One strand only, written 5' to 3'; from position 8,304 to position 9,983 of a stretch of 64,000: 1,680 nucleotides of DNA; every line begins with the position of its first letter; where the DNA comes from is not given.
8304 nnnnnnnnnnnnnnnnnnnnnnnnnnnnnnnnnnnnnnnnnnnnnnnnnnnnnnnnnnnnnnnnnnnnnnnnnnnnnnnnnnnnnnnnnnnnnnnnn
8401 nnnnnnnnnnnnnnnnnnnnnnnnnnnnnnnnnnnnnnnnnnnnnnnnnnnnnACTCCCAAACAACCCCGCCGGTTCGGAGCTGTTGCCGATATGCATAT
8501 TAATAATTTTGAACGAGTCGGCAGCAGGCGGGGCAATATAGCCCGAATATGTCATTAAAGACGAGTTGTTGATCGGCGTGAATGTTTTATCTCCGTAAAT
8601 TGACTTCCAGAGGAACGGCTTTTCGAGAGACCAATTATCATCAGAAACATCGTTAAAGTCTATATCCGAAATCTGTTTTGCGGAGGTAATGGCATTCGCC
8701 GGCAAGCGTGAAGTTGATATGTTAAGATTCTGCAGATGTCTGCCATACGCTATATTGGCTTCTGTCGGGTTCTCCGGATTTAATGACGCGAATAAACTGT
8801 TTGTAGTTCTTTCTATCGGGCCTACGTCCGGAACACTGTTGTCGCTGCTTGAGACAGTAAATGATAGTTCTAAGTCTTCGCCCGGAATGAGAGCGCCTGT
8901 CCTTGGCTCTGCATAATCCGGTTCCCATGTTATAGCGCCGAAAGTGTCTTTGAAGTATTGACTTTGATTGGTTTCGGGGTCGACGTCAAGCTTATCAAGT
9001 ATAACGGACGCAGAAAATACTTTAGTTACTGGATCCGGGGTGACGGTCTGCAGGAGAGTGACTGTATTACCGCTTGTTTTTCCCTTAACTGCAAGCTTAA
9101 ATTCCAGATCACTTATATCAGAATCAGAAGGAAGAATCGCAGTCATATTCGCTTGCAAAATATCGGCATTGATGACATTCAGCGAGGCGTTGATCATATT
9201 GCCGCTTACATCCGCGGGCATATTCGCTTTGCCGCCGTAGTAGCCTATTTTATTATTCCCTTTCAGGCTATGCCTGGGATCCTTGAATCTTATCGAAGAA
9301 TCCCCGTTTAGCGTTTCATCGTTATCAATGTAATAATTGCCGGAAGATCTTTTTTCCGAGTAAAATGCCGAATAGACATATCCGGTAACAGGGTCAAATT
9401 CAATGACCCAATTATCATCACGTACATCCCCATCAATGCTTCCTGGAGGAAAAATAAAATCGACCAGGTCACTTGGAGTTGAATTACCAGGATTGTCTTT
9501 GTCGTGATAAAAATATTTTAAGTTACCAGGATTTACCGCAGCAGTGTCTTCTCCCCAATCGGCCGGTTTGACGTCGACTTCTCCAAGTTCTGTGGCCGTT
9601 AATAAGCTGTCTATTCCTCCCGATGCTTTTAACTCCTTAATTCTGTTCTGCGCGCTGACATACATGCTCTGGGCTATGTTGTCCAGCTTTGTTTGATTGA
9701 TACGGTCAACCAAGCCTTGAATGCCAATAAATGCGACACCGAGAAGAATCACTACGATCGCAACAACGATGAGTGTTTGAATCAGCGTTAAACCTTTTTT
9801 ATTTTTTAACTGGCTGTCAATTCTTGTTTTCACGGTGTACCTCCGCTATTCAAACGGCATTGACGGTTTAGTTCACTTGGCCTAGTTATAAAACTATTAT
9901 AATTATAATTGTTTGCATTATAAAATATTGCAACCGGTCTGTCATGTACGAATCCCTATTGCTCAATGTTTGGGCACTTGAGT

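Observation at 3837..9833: A 1998-aa protein that starts like a type IV prepilin: a giant modular (pseudo)pilin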

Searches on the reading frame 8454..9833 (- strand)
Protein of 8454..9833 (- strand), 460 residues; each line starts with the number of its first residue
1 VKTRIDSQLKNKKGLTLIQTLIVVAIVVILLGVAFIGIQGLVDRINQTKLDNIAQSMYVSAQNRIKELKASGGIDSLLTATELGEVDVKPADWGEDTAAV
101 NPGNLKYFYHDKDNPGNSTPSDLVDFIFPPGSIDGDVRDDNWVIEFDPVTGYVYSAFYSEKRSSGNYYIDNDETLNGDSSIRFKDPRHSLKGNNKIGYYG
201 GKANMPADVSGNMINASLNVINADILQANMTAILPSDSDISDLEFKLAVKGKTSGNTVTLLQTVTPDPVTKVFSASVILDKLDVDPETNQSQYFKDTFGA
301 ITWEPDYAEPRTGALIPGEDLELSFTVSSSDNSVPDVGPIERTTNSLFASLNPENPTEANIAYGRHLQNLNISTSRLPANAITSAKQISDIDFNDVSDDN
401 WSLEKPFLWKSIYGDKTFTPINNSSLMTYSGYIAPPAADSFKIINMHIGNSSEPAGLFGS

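Call 26: search_protein_families(library=pfam, alignment_id=A1, max_evalue=0.01)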
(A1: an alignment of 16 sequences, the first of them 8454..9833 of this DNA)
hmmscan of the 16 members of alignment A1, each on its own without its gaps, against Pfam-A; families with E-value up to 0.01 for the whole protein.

A. member 1, window:8454-9833:- (460 aa): 0 families

B. families by the number of members that match (of 16 scanned): 4 families
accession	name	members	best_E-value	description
PF07963.17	N_methyl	13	7.1e-07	Prokaryotic N-terminal methylation motif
PF03446.21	NAD_binding_2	1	0.0012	NAD binding domain of 6-phosphogluconate dehydrogenase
PF17753.7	Ig_mannosidase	1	0.007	Ig-fold domain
PF21423.2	AhtL-like_1st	1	0.008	Pyrogallol hydroxytransferase large subunit-like, domain 1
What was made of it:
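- On Type IV pilin / type 4 filament subunit: Family: N_methyl matches at E<=0.01 in 13 of 16 (call 26).
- The three misses are exactly the Gln5 sequences (call 26).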

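Call 27: search_protein_families(library=ncbifam, alignment_id=A1, max_evalue=0.01)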
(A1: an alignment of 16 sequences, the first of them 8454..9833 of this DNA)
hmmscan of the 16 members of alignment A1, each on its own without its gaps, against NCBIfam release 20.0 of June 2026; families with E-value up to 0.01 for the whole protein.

A. member 1, window:8454-9833:- (460 aa): 1 family
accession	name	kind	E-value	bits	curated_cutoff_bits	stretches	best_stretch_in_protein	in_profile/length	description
NF007800.0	PRK10506.1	equivalog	0.0066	16.3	158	1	8-57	4-50/163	prepilin peptidase-dependent protein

B. families by the number of members that match (of 16 scanned): 19 families
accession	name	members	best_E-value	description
TIGR02532.1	IV_pilin_GFxxxE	11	7.8e-06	prepilin-type N-terminal cleavage/methylation domain-containing protein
NF041775.1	typeIV_PilA_Myxo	11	9.5e-06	type IV pilin protein PilA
NF041013.1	T4P_ComGE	9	1.4e-06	competence type IV pilus minor pilin ComGE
NF040982.1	ComGD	9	7.2e-05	competence type IV pilus minor pilin ComGD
NF007800.0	PRK10506.1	7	0.00071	prepilin peptidase-dependent protein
NF040999.1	pilin_ComGC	5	0.00011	competence type IV pilus major pilin ComGC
NF007862.0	PRK10574.1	5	0.00022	prepilin peptidase-dependent pilin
TIGR01708.2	typeII_sec_gspH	3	3e-05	type II secretion system minor pseudopilin GspH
TIGR02523.1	type_IV_pilV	2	5.8e-05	type IV pilus modification protein PilV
TIGR01707.1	gspI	2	0.00076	type II secretion system minor pseudopilin GspI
NF047828.1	T3SSXpsI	2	0.0012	type II secretion system protein XpsI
TIGR01710.1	typeII_sec_gspG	2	0.0016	type II secretion system major pseudopilin GspG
NF007848.0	PRK10557.1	2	0.0019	prepilin peptidase-dependent protein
NF041002.1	pilin_ComGF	2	0.0027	competence type IV pilus minor pilin ComGF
NF047827.1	T3SSXpsH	2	0.003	type II secretion system protein XpsH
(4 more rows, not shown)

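Call 28: find_related_loci(query=A1, collection=genome_contigs, flank=10000)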
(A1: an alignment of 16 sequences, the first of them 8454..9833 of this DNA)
Query A1 (460 aa) in genome_contigs; peptide patterns used: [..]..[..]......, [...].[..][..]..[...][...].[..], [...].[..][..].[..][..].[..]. (x = any residue, [..] = any of these).
269 stretches matched a pattern; 190 encode a relative of the query (tblastn E <= 1e-3); the best 80 are kept; 80 distinct loci.
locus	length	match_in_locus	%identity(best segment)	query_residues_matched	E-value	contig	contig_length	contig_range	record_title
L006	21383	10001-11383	72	1-460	0e+0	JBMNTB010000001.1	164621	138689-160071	MAG: Saccharofermentanales bacterium isolate SBF912SR6HQ0016 scaffold_161_c1, whole genome shotgun sequence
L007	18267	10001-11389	71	1-459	0e+0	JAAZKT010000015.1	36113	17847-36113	MAG: Clostridiaceae bacterium isolate AS22ysBPME_67 10868_AS22, whole genome shotgun sequence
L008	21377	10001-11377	70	1-460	0e+0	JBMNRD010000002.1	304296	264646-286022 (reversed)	MAG: Lachnospiraceae bacterium isolate SBF912SR4HQ0020 scaffold_26_c1, whole genome shotgun sequence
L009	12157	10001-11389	70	1-459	0e+0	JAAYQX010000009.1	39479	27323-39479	MAG: Clostridiaceae bacterium isolate AS23ysBPME_119 40981_AS23, whole genome shotgun sequence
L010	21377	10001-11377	67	1-460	0e+0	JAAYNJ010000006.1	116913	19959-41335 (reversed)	MAG: Oscillospiraceae bacterium isolate AS21ysBPME_137 51206_AS21, whole genome shotgun sequence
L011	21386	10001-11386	68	1-458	0e+0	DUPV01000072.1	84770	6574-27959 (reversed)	MAG TPA_asm: Clostridiaceae bacterium isolate AS08sgBPME_347 325457_AS08, whole genome shotgun sequence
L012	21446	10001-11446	63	1-460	1e-171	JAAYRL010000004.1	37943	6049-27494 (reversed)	MAG: Clostridiaceae bacterium isolate AS23ysBPME_19 19467_AS23, whole genome shotgun sequence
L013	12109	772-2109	41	10-460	3e-93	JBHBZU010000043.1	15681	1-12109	MAG: Bacillota bacterium isolate D-1_MAG_32 D-1__132030, whole genome shotgun sequence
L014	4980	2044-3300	31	1-458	3e-50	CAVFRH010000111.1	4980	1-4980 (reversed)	bacterium isolate SRR8978407_cleanbin_000002 genome assembly, contig: Spades_SRR8978407_contig_2843, whole genome shotgu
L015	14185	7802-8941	34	4-431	1e-49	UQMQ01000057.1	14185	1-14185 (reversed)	uncultured Clostridiales bacterium isolate UMGS434 genome assembly, contig: NODE_2377_length_14185_cov_7.726396, whole g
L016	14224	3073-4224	33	10-431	3e-48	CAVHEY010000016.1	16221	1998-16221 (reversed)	Bacteroides stercoris isolate H07682-L1_cleanbin_000030 genome assembly, contig: Spades_H07682-L1_contig_2776, whole gen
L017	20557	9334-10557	31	11-458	2e-48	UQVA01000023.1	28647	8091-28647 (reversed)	uncultured Clostridiales bacterium isolate UMGS670 genome assembly, contig: NODE_456_length_28647_cov_8.114647, whole ge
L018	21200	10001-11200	31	4-431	7e-48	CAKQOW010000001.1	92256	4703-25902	MAG: uncultured Clostridia bacterium isolate REFINED_METABAT215_TOP10_CONTIGS_1500_ASSEMBLY_K77_MERGED__Hadza_MoBio_hadz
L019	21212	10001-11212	30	10-460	5e-47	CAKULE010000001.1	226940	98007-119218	MAG: uncultured Oscillospiraceae bacterium isolate REFINED_METABAT215_TOP10_CONTIGS_1500_ASSEMBLY_K77_MERGED__Hadza_MoBi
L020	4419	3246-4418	33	3-429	4e-47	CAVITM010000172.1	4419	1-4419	Moraxellaceae bacterium isolate H07650-L1_cleanbin_000006 genome assembly, contig: Spades_H07650-L1_contig_4067, whole g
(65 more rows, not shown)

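Call 29: predict_structure(alignment_id=A1)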
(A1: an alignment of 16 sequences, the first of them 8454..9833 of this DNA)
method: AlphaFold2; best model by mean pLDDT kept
length: 460 residues; sequences in the alignment: 16
mean_pLDDT: 70.8   pTM: 0.56
mean pLDDT of the five models: 70.8, 70.8, 69.9, 67.7, 65.0
residues with pLDDT >= 90: 11; 70-90: 282; 50-70: 101; < 50: 66
segments of 3 or more residues with pLDDT < 50: 1-4, 6-14, 163-168, 170-174, 206-210, 294-310, 397-406
pLDDT, mean of each block of 10 residues (from residue 1): 48 57 80 76 81 88 79 72 75 61 81 77 81 81 83 84 46 51 71 72 50 75 78 73 88 80 73 79 57 48 47 63 89 81 80 79 82 71 83 57 47 69 82 57 73 53
secondary structure, 60 per line:
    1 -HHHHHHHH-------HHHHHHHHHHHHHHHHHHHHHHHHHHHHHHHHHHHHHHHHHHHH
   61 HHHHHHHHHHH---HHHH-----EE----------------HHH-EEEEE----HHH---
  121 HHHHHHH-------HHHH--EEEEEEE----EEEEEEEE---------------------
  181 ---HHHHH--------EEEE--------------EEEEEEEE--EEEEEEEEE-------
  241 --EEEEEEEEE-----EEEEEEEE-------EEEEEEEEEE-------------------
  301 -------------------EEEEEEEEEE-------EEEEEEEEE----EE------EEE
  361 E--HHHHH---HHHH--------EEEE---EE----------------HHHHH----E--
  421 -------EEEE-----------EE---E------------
elements in order: H2-9 H17-71 H75-78 E106-110 H121-127 H135-138 E141-147 E152-159 H184-188 E197-200 E215-222 E225-233 E243-251 E257-264 E272-281 E320-329 E337-345 E358-361 H364-368 H372-375 E384-387 H409-413 E428-431
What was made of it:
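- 8799..9191 (-): Ig-like beta-sandwich, residues 215-345. AF2 strands (call 29).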

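Call 31: fold_search(model_id=the predicted structure, library=pdb)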
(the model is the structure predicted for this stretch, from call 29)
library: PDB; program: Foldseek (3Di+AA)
matches with E <= 10: 1813; with E <= 0.001: 4
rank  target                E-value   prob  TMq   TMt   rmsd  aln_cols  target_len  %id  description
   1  3gm8                  1.5e-04  0.57  0.12  0.08  15.7       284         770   10  Crystal structure of a beta-glycosidase from Bacteroides vulgatus (released 2009-03-31)
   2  6d8g_B                5.6e-04  0.63  0.13  0.08  14.2       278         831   10  D341A D367A calcium binding mutant of Bacteroides uniformis beta-glucuronidase 2 (released 2018-10-17)
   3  6mvh_B                9.1e-04  0.84  0.14  0.10  12.8       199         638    8  Crystal structure of FMN-binding beta-glucuronidase from Roseburia hominis (released 2019-01-30)
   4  8dhl_A                9.1e-04  0.63  0.15  0.10  15.6       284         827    9  Tannerella forsythia beta-glucuronidase (L2) (released 2023-05-17)
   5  8dhl_B                2.4e-03  0.44  0.15  0.09  16.0       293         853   10  Tannerella forsythia beta-glucuronidase (L2) (released 2023-05-17)
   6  2z34_B                3.4e-03  0.84  0.14  0.35  13.6       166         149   16  Crystal structure of SpCia1/Asf1 complex with Hip1 (released 2008-03-11)
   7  1ggy_B                3.8e-03  1.00  0.19  0.13   9.7       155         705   12  HUMAN FACTOR XIII WITH YTTERBIUM BOUND IN THE ION SITE (released 1999-02-16)
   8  1ggu_B                4.3e-03  1.00  0.18  0.12  10.3       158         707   11  HUMAN FACTOR XIII WITH CALCIUM BOUND IN THE ION SITE (released 1999-09-16)
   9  4rrp_N                4.3e-03  0.80  0.14  0.35  18.4       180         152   14  Crystal Structure of the Fab complexed with antigen Asf1p, Northeast Structural Genomics Consortium (NESG) Target PdR1 (released 2014-12-31)
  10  2vot_B                4.3e-03  0.75  0.15  0.09  13.8       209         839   11  Structural and biochemical evidence for a boat-like transition state in beta-mannosidases (released 2008-04-01)
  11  1f13_B                4.8e-03  0.99  0.18  0.12  10.2       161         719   12  RECOMBINANT HUMAN CELLULAR COAGULATION FACTOR XIII (released 1998-08-12)
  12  2vmf_B                4.8e-03  0.87  0.16  0.10  13.4       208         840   11  Structural and biochemical evidence for a boat-like transition state in beta-mannosidases (released 2008-04-01)
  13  3k2i_A                4.8e-03  0.69  0.17  0.18  14.0       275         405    6  Human Acyl-coenzyme A thioesterase 4 (released 2009-10-20)
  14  9kmc_B                5.1e-03  0.44  0.11  0.22  20.6       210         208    7  Cryo-EM structure of the heterotrimeric interleukin-2 receptor in complex with interleukin-2 and anti-CD25 Fab S417 (released 2025-11-19)
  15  8f9l_B                6.1e-03  0.90  0.14  0.37   9.1       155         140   11  Intramolecular ester bond-containing repeat domain from Gemella massiliensis adhesin (released 2024-06-19)
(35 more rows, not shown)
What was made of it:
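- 8799..9191 (-): Foldseek hits to Ig-like domains of GH2 enzymes, factor XIII and Fabs, at E about 1e-4 to 1e-2 (call 31).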

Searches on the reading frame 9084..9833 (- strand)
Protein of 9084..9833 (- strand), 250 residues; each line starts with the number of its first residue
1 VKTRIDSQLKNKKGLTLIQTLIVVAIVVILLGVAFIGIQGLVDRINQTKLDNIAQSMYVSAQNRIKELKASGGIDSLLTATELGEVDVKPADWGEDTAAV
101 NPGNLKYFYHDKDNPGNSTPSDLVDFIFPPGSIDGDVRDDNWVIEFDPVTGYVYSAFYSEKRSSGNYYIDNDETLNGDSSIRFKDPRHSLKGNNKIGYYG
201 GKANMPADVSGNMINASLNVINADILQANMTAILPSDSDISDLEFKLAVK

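Call 14: search_protein_families(library=pfam, proteins=[window:9084-9833:-], max_evalue=10)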
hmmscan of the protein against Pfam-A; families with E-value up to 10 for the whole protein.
window:9084-9833:- (250 aa): 2 families
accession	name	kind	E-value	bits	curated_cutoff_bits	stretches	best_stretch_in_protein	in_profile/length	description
PF03201.21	HMD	-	0.0041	17.8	23.1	1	17-64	39-86/97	H2-forming N5,N10-methylene-tetrahydromethanopterin dehydrogenase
PF07963.17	N_methyl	-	0.014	15.4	21.2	1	10-35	2-27/27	Prokaryotic N-terminal methylation motif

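Call 43: predict_structure(alignment_id=A2)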
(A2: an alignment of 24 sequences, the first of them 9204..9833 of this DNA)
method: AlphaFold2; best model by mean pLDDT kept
length: 210 residues; sequences in the alignment: 24
mean_pLDDT: 84.2   pTM: 0.76
mean pLDDT of the five models: 84.2, 84.0, 82.7, 82.6, 82.0
residues with pLDDT >= 90: 103; 70-90: 77; 50-70: 15; < 50: 15
segments of 3 or more residues with pLDDT < 50: 6-12, 206-210
pLDDT, mean of each block of 10 residues (from residue 1): 48 65 87 84 89 95 93 91 89 70 89 94 92 93 93 93 92 82 89 90 51
secondary structure, 60 per line:
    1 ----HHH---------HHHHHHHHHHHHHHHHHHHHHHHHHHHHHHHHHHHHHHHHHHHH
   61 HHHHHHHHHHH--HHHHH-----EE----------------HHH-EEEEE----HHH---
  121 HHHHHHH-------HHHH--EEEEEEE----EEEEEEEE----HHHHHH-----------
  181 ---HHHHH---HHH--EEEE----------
elements in order: H17-71 H74-78 E106-110 H121-127 H135-138 E141-147 E152-159 H164-169 H184-188 E197-200
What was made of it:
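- On Type IV pilin / type 4 filament subunit: AF2 predicts four strands after alpha1 with pLDDT 84 and pTM 0.76 (call 43).
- AF2: helix 17-71 plus four strands, pLDDT 84.2, pTM 0.76 (call 43). AF2 predicts a 55-residue continuous helix (call 43).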

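Call 46: fold_search(model_id=the predicted structure, library=pdb)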
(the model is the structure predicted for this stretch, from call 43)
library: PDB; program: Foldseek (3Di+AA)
matches with E <= 10: 72; with E <= 0.001: 0
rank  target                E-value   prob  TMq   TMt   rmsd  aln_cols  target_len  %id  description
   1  2q74_C                1.1e+00  0.04  0.15  0.14  13.5       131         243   10  Mycobacterium tuberculosis SuhB (released 2007-10-23)
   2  2q74_A                1.7e+00  0.04  0.15  0.13  13.4       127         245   12  Mycobacterium tuberculosis SuhB (released 2007-10-23)
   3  2qml                  2.0e+00  0.02  0.15  0.16  11.9       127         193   11  Crystal structure of an uncharacterized protein (bh2621) from bacillus halodurans at 1.55 A resolution (released 2007-09-04)
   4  5y7c_A                2.1e+00  0.05  0.12  0.09   8.3        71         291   11  Hapalindole A and DMSPP Bound AmbP3 (released 2018-07-18)
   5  2g18_A                2.3e+00  0.04  0.13  0.11  12.0        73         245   18  Crystal Structure of Nostoc sp. 7120 phycocyanobilin:ferredoxin oxidoreductase (PcyA) Apoprotein (released 2006-12-26)
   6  5uph_A                2.4e+00  0.02  0.09  0.07  14.5        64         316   16  Lipids bound lysosomal integral membrane protein 2 (released 2017-12-13)
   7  2g18_D                2.6e+00  0.04  0.14  0.12  11.8        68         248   12  Crystal Structure of Nostoc sp. 7120 phycocyanobilin:ferredoxin oxidoreductase (PcyA) Apoprotein (released 2006-12-26)
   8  5y72_A                2.7e+00  0.04  0.12  0.09   8.2        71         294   11  DMSPP Bound AmbP3 (released 2018-07-18)
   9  1sqh                  3.1e+00  0.06  0.15  0.11   6.5        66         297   11  X-RAY STRUCTURE OF DROSOPHILA MALONOGASTER PROTEIN Q9VR51 NORTHEAST STRUCTURAL GENOMICS CONSORTIUM TARGET FR87. (released 2004-04-06)
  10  4onu                  3.3e+00  0.02  0.15  0.11  11.3       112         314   12  cAMP-binding acyltransferase from Mycobacterium smegmatis, E234A mutant (released 2014-04-30)
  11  5ynt_B                3.5e+00  0.03  0.12  0.08   8.2        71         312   11  Crystal structure of an aromatic prenyltransferase FAMD1 from Fischerella ambigua UTEX 1903 (released 2018-08-29)
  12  5y72_B                3.8e+00  0.04  0.15  0.12   6.0        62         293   10  DMSPP Bound AmbP3 (released 2018-07-18)
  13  5y7c_B                3.8e+00  0.03  0.12  0.09   8.3        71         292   11  Hapalindole A and DMSPP Bound AmbP3 (released 2018-07-18)
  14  5y84_A                4.0e+00  0.04  0.16  0.12   5.7        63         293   10  Hapalindole U and DMSPP Bound AmbP3 (released 2018-07-18)
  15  5z37                  4.0e+00  0.02  0.09  0.08   3.7        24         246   17  Crystal Structure of Abrin A chain (Recombinant) at 1.3 Angstroms (released 2019-01-02)
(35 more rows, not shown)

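Call 76: search_protein_representatives(alignment_id=A2)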
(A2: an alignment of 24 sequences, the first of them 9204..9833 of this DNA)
Query: 24 sequences, 196 profile positions. Proteins with E-value up to 0.001 (for the whole library): 6493; up to 1e-10: 2473; up to 1e-30: 262. The best 150 are listed.
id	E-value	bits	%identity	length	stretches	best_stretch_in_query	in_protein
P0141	2.0e-77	275.7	-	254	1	1-195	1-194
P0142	4.7e-73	261.4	-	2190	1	1-196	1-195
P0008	1.2e-71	256.8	-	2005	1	2-195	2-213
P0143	1.6e-71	256.4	-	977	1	6-196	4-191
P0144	9.2e-71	253.9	-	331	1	7-195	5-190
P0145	1.6e-70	253.1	-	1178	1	7-195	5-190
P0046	2.0e-68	246.3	-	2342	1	6-195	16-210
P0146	6.6e-67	241.3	-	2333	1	9-195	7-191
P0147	7.2e-66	237.9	-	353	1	6-195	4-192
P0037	1.5e-65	236.9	-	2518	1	1-195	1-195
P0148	2.2e-63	229.8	-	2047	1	3-195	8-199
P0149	3.0e-63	229.4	-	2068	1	8-195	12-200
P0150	1.1e-62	227.5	-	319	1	9-195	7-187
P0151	1.7e-62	226.9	-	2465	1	6-195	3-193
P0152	5.9e-62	225.1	-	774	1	7-194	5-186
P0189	2.3e-51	190.6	-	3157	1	6-194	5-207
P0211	6.3e-47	176.1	-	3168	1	3-188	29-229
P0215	1.3e-46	175.1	-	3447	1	7-191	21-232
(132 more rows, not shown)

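Call 92: search_protein_families(library=pfam, proteins=[P0189, P0215, P0211], max_evalue=0.001)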
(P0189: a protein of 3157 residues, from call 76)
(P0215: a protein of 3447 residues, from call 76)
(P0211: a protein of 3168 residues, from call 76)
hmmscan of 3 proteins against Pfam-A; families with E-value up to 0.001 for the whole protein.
P0189 (3157 aa): 2 families
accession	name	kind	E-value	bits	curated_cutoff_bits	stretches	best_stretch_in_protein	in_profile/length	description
PF09479.16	Flg_new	-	1.8e-15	57.2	27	1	2416-2488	3-64/65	Listeria-Bacteroides repeat domain (List_Bact_rpt)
PF07581.17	Glug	-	2.1e-05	25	20.5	0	1058-1078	4-24/28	The GLUG motif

P0215 (3447 aa): 2 families
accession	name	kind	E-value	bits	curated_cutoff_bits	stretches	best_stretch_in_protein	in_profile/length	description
PF07581.17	Glug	-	5.1e-07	30.1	20.5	0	1168-1191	2-27/28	The GLUG motif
PF07963.17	N_methyl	-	1.5e-05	24.8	21.2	1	23-49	1-27/27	Prokaryotic N-terminal methylation motif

P0211 (3168 aa): 1 family
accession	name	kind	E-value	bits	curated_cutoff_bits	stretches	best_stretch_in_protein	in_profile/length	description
PF09479.16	Flg_new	-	2.2e-15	56.9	27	2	2884-2924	26-65/65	Listeria-Bacteroides repeat domain (List_Bact_rpt)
